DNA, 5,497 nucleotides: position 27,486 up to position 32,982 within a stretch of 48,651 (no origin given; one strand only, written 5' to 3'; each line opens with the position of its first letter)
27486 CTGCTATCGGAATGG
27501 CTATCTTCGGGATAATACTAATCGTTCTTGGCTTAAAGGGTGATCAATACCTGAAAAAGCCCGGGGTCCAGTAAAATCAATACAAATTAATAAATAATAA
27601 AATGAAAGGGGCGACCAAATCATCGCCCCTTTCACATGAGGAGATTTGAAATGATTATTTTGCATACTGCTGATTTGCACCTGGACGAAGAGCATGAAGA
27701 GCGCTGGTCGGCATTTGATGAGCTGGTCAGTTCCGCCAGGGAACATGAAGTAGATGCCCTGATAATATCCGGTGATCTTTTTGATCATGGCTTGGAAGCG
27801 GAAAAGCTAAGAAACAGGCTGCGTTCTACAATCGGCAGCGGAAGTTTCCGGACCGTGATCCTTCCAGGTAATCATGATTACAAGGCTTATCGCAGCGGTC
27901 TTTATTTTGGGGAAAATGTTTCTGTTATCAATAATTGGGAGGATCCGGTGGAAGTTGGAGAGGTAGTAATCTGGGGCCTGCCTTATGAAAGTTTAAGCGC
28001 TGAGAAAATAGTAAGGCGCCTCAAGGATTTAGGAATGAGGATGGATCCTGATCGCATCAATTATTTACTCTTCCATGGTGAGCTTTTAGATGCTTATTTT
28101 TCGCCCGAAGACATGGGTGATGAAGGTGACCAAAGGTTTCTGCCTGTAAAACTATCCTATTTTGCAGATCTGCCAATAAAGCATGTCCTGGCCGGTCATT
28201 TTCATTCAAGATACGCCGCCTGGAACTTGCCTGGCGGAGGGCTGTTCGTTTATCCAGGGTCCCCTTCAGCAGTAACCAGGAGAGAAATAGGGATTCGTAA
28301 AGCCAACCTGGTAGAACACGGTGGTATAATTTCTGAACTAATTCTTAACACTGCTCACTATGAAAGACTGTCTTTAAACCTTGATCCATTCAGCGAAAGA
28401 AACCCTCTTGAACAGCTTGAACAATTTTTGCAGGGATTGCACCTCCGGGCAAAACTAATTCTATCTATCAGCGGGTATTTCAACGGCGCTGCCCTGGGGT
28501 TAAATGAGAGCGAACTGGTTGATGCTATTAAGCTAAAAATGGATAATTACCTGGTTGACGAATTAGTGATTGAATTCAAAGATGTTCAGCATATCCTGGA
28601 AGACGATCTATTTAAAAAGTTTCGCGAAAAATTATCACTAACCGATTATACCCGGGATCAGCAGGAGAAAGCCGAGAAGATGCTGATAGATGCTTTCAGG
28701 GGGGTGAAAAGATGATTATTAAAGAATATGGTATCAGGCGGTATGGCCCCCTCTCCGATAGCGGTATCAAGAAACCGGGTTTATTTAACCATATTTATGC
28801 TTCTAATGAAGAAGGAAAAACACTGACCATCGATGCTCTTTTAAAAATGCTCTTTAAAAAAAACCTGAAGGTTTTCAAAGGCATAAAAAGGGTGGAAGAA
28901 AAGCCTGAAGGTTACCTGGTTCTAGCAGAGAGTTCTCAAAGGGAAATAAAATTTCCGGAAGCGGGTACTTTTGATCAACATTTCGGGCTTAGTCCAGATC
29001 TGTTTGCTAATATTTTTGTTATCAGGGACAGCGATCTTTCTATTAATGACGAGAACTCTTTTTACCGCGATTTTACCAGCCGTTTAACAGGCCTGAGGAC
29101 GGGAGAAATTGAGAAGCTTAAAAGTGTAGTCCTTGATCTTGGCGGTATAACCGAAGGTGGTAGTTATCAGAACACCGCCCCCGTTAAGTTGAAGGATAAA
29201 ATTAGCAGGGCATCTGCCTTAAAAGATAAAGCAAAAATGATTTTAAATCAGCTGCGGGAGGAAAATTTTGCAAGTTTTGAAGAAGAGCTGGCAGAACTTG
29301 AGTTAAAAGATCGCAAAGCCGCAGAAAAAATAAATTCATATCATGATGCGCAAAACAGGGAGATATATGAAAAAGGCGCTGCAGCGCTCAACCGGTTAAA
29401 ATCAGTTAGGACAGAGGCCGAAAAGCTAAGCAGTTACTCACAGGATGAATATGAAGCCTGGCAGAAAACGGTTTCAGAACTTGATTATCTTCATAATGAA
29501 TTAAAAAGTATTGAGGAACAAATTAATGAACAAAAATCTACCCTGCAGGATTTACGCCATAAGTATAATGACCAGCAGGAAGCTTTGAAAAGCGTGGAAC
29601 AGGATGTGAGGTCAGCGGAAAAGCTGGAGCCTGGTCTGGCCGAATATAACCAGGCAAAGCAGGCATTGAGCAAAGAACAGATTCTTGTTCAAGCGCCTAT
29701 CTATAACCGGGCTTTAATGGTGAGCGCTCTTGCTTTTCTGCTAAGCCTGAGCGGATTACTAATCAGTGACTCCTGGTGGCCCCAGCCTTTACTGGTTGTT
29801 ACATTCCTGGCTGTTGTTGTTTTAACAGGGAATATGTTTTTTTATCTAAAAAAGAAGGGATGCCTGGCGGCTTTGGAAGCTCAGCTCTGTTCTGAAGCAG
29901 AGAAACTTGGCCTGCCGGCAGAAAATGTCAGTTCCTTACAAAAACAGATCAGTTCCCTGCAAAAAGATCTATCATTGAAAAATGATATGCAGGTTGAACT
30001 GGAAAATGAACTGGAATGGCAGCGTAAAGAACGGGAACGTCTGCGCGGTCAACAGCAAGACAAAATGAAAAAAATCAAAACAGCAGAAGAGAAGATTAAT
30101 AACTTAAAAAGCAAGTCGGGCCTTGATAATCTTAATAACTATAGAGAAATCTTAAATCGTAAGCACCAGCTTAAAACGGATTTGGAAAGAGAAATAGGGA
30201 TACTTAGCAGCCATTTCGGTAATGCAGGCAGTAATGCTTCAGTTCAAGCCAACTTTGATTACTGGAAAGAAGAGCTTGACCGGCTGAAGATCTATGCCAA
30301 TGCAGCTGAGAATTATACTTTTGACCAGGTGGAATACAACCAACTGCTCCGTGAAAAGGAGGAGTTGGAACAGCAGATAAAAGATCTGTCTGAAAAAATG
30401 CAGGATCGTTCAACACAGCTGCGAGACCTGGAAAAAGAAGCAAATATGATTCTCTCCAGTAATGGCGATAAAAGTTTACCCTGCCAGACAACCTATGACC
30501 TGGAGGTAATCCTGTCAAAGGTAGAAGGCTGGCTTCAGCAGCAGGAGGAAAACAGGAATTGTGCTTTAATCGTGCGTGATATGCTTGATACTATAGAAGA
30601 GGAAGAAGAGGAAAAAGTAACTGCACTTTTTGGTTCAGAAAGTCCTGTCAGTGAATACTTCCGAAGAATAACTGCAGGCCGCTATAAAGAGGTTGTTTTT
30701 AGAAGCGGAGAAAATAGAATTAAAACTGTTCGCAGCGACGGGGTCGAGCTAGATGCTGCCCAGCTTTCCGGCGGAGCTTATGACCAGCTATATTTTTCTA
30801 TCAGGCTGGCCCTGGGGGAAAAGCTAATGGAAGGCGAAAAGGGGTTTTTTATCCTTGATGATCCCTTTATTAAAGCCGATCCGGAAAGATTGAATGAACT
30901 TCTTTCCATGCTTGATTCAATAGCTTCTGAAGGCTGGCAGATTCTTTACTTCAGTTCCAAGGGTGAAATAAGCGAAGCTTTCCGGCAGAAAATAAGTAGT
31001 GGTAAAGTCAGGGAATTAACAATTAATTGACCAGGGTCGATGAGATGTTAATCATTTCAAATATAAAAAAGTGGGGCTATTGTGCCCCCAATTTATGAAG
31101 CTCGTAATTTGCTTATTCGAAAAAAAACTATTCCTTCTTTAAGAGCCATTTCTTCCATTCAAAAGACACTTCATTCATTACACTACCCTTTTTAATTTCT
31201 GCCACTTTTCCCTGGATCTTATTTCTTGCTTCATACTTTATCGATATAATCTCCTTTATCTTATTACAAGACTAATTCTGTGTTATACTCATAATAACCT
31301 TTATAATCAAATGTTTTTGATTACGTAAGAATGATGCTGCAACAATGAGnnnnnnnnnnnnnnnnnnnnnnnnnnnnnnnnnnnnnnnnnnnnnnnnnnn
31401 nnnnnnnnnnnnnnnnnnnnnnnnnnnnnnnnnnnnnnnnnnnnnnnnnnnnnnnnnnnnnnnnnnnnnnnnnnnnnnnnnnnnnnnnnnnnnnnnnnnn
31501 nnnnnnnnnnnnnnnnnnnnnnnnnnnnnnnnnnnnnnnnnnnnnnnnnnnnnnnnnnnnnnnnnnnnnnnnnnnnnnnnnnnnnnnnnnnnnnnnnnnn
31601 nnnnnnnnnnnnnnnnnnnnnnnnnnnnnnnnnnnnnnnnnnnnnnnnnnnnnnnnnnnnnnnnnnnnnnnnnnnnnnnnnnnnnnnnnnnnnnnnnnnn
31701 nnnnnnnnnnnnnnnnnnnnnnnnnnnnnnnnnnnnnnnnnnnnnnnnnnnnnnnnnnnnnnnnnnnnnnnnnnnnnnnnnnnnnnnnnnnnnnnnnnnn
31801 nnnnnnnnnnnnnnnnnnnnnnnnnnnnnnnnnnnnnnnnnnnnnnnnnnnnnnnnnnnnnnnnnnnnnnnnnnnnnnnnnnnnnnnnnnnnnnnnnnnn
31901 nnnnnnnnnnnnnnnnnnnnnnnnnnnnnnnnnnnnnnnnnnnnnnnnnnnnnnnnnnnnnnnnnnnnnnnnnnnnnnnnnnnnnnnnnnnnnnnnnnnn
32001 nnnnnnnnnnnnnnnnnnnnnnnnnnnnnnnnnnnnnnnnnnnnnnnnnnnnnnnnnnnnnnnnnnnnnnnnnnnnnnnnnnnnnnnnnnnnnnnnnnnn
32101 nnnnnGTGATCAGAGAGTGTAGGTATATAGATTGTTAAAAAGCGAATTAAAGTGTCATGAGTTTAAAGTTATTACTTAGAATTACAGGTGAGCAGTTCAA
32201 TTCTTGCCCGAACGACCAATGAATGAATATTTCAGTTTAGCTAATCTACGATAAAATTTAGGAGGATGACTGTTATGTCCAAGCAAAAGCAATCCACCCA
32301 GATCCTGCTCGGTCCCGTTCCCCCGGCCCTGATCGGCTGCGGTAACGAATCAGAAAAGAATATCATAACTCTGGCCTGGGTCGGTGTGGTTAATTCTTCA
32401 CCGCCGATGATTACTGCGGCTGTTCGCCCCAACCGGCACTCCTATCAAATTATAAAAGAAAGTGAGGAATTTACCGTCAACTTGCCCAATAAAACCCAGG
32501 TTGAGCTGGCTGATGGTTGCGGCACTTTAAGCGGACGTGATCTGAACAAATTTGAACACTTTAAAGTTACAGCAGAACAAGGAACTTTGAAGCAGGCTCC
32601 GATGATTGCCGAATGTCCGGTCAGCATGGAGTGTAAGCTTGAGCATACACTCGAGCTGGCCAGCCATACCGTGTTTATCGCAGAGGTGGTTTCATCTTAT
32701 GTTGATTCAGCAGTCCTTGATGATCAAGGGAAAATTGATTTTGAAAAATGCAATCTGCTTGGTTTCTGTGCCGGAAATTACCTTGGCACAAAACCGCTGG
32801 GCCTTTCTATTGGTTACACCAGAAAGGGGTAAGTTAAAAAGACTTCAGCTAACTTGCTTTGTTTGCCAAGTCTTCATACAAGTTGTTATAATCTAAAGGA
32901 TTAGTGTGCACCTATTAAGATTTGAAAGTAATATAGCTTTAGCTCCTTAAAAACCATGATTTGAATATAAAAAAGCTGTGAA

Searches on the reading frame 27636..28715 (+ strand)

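Call 39: search_protein_families(library=pfam, max_evalue=1e-8, proteins=[window:27636-28715:+])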
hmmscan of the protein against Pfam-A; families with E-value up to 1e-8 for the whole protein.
window:27636-28715:+ (359 aa): 1 family
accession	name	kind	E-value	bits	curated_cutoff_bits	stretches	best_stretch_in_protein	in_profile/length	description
PF00149.33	Metallophos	-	2.5e-14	54.6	21.5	1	7-191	2-190/191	Calcineurin-like phosphoesterase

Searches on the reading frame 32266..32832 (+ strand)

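Call 39: search_protein_families(library=pfam, max_evalue=1e-8, proteins=[window:32266-32832:+])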
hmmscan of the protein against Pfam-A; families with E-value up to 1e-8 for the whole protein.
window:32266-32832:+ (188 aa): 1 family
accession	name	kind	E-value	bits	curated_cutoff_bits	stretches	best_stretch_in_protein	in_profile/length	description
PF01613.24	Flavin_Reduct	-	6.1e-32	111.3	27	1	18-151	6-138/153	Flavin reductase like domain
